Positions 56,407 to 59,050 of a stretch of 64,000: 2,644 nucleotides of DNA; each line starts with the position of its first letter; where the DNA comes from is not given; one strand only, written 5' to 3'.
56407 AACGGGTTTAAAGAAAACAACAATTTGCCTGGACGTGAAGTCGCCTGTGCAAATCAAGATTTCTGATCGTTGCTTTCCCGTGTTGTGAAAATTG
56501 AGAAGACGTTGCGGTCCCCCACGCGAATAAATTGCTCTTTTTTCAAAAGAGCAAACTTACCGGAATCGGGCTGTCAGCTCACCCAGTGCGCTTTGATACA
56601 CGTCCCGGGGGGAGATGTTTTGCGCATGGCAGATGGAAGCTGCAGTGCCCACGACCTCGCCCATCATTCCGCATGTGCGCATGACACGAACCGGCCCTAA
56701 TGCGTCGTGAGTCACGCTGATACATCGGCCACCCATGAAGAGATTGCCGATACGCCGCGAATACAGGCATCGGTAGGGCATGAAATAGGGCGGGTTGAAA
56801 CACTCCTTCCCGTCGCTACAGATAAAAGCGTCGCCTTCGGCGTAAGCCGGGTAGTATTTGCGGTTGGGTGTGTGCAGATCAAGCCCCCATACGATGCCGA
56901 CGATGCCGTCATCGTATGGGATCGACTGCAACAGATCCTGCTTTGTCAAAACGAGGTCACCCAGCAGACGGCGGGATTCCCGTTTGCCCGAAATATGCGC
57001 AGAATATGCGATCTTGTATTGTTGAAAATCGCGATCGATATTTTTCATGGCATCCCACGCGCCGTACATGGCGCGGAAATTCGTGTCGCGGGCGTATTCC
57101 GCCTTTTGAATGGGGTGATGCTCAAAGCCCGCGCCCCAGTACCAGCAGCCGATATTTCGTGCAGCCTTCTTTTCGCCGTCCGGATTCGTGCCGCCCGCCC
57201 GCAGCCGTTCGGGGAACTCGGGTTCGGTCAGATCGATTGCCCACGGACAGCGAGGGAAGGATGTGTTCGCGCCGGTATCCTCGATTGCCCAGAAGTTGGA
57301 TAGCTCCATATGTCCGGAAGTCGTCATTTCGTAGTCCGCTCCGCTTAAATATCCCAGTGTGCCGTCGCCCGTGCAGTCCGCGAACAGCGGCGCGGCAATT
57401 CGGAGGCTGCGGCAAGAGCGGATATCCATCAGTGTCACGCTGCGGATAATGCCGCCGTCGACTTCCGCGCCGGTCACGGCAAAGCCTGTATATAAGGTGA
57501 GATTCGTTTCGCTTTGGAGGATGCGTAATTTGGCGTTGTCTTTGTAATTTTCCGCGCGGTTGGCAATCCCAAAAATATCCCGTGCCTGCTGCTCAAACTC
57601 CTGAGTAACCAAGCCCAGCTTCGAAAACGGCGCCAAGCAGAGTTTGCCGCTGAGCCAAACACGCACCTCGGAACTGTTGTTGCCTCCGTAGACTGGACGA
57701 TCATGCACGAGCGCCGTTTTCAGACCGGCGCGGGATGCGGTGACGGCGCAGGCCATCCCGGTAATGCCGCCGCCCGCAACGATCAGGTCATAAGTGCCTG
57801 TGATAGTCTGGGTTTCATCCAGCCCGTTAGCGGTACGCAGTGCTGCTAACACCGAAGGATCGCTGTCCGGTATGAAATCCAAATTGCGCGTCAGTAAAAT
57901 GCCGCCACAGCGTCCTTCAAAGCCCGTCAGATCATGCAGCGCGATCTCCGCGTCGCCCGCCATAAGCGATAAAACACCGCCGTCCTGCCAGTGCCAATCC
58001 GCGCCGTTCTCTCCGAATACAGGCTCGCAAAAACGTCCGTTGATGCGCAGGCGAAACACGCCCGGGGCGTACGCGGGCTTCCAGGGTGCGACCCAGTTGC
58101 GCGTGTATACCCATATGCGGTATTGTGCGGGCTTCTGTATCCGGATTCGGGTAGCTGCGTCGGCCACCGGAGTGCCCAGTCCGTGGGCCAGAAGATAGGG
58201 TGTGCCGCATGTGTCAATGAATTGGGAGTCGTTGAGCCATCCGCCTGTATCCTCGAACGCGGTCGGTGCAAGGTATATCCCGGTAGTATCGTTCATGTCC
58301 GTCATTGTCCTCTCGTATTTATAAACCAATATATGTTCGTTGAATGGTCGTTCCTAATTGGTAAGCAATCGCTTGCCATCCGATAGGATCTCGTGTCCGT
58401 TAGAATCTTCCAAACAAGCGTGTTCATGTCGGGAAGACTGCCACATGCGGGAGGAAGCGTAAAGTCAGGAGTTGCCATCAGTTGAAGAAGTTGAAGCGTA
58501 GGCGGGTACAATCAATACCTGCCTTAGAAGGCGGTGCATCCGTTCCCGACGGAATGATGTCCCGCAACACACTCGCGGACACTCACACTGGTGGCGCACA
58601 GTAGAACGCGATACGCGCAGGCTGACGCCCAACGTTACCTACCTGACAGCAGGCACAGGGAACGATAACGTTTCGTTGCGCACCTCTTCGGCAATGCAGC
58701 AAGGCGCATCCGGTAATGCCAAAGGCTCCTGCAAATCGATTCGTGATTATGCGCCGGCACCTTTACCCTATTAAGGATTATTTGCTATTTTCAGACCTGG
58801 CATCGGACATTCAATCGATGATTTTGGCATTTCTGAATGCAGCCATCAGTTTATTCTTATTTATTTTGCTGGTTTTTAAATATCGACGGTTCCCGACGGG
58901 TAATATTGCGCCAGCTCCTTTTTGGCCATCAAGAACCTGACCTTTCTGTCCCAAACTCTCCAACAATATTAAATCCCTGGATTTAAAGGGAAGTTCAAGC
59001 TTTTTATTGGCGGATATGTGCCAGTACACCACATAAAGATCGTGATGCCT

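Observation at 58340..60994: Low-GC copy of an expanded uncharacterised putative-glycosidase family (paralog of 2543..5365) preceded by a 480-nt non-coding region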

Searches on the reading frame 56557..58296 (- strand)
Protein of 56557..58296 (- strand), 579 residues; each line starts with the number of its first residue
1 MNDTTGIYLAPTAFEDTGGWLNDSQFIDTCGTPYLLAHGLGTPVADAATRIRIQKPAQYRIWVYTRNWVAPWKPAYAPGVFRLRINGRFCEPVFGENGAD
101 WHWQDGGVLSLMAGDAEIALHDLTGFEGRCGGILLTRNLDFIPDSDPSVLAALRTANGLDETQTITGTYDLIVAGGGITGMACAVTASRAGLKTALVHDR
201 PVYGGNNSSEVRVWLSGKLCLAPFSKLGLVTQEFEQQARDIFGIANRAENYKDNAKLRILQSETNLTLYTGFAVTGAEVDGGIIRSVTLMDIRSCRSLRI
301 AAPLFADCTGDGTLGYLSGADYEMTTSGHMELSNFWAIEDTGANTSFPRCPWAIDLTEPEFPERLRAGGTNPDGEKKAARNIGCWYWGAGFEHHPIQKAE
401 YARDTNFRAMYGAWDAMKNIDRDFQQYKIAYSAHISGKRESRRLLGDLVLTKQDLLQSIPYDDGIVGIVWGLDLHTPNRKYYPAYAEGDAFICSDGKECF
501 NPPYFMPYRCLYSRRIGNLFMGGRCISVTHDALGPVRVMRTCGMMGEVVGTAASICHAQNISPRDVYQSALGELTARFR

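Call 8: search_protein_families(library=pfam, proteins=[window:56557-58296:-], max_evalue=0.01)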
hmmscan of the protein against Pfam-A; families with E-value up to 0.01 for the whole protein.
window:56557-58296:- (579 aa): 6 families
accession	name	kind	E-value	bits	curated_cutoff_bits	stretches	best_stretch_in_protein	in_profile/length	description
PF12831.13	FAD_oxidored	-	2.2e-60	205.5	27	1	170-571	1-412/416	FAD dependent oxidoreductase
PF00890.30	FAD_binding_2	-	6.9e-06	25.9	20.4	1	170-206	1-37/414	FAD binding domain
PF01266.30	DAO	-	2.3e-05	24.6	27.9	1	170-210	1-45/353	FAD dependent oxidoreductase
PF13450.12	NAD_binding_8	-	0.00036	21.2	21.9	1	173-211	1-39/68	NAD(P)-binding Rossmann-like domain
PF07992.20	Pyr_redox_2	-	0.0026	17.7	26.1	1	169-206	143-180/291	Pyridine nucleotide-disulphide oxidoreductase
PF01134.28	GIDA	-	0.0039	16.7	22.1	1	170-198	1-29/391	Glucose inhibited division protein A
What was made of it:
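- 56557..58296 (-): FAD-dependent oxidoreductase (PF12831) downstream of the spacer, with host-like composition. Pfam E 2e-60 (call 8).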

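Call 30: find_related_loci(query=window:56557-58296:-, collection=metagenome_contigs, flank=10000)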
Query window:56557-58296:- (579 aa) in metagenome_contigs; peptide patterns used: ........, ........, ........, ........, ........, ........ (x = any residue, [..] = any of these).
29 stretches matched a pattern; 8 encode a relative of the query (tblastn E <= 1e-3); 8 distinct loci.
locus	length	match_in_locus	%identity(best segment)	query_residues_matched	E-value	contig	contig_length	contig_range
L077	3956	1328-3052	50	1-579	0e+0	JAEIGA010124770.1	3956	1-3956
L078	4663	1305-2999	52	7-579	0e+0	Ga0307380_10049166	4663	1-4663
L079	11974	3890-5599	51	7-579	0e+0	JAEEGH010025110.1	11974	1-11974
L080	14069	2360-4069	51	7-579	0e+0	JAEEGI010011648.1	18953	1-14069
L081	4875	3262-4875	48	9-555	6e-164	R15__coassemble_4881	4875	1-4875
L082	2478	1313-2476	47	16-411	1e-110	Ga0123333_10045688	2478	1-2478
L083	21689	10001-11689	47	14-579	0e+0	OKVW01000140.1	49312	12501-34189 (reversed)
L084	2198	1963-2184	59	14-87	4e-26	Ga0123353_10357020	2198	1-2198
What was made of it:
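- On Horizontally acquired gene (xenolog): The FAD-oxidoreductase relatives found are at most 52% identical over full length (call 30).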

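Call 38: search_protein_families(library=ncbifam, proteins=[window:56557-58296:-], max_evalue=0.01)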
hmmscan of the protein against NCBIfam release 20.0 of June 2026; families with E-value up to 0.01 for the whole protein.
window:56557-58296:- (579 aa): 30 families (the best 25 are shown)
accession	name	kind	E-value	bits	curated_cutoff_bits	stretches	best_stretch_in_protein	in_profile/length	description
NF005882.1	PRK07843.1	equivalog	1.3e-06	27.2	788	1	168-221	1-55/547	3-oxosteroid 1-dehydrogenase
NF004789.0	PRK06134.1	subfamily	1.4e-05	23.8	747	1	163-214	7-59/581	FAD-dependent oxidoreductase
NF009478.0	PRK12844.1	equivalog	1.4e-05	23.6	789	1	164-215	4-56/559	3-ketosteroid-delta-1-dehydrogenase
TIGR03467.1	HpnE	equivalog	1.9e-05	24.2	283.05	1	172-209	2-39/430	hydroxysqualene dehydroxylase HpnE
NF009473.0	PRK12835.1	subfamily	3.2e-05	22.6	837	1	163-215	6-59/585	FAD-binding protein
NF005064.0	PRK06481.1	equivalog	3.5e-05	22.7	542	1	161-208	54-101/506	flavocytochrome c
TIGR03140.1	AhpF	equivalog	4.1e-05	22.3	502.9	1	160-200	204-244/515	alkyl hydroperoxide reductase subunit F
NF003725.0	PRK05329.2-4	equivalog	4.9e-05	22.4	345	1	166-198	6-38/429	glycerol-3-phosphate dehydrogenase subunit GlpB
NF003720.0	PRK05329.1-3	equivalog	6.5e-05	21.7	313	1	168-198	2-32/437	glycerol-3-phosphate dehydrogenase subunit GlpB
TIGR01350.1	lipoamide_DH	equivalog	0.00019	20.3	408.8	1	169-205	2-37/461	dihydrolipoyl dehydrogenase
NF033461.1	glycerol3P_ox_1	equivalog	0.00021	19.7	840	1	167-204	17-54/607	type 1 glycerol-3-phosphate oxidase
TIGR01372.1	soxA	subfamily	0.00021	19.2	1164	1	164-210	164-210/996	sarcosine oxidase subunit alpha family protein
TIGR03378.1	glycerol3P_GlpB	equivalog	0.00069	18.7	174.15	1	169-198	1-30/419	anaerobic glycerol-3-phosphate dehydrogenase subunit GlpB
NF005691.0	PRK07494.1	equivalog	0.00081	18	459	1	167-203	7-43/404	UbiH/UbiF family hydroxylase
NF009476.0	PRK12839.1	equivalog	0.00082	17.6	940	1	166-208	6-48/572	FAD-dependent oxidoreductase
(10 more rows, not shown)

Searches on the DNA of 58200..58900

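Call 12: search_rna_families(source=window, start=58200, end=58900, threshold=evalue, max_evalue=10)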
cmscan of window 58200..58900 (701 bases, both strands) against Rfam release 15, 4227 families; matches with E-value up to 10: 0.
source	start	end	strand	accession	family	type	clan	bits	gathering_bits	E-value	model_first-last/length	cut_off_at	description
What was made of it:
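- There is no Rfam match even at E<=10 (call 12).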

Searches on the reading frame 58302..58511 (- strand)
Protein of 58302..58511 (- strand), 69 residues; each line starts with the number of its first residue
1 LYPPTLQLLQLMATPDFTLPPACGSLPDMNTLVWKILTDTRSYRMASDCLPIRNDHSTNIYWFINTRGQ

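Call 71: search_protein_families(library=pfam, proteins=[window:58302-58511:-], max_evalue=0.001)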
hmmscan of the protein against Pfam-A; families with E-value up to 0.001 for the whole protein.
window:58302-58511:- (69 aa): 0 families
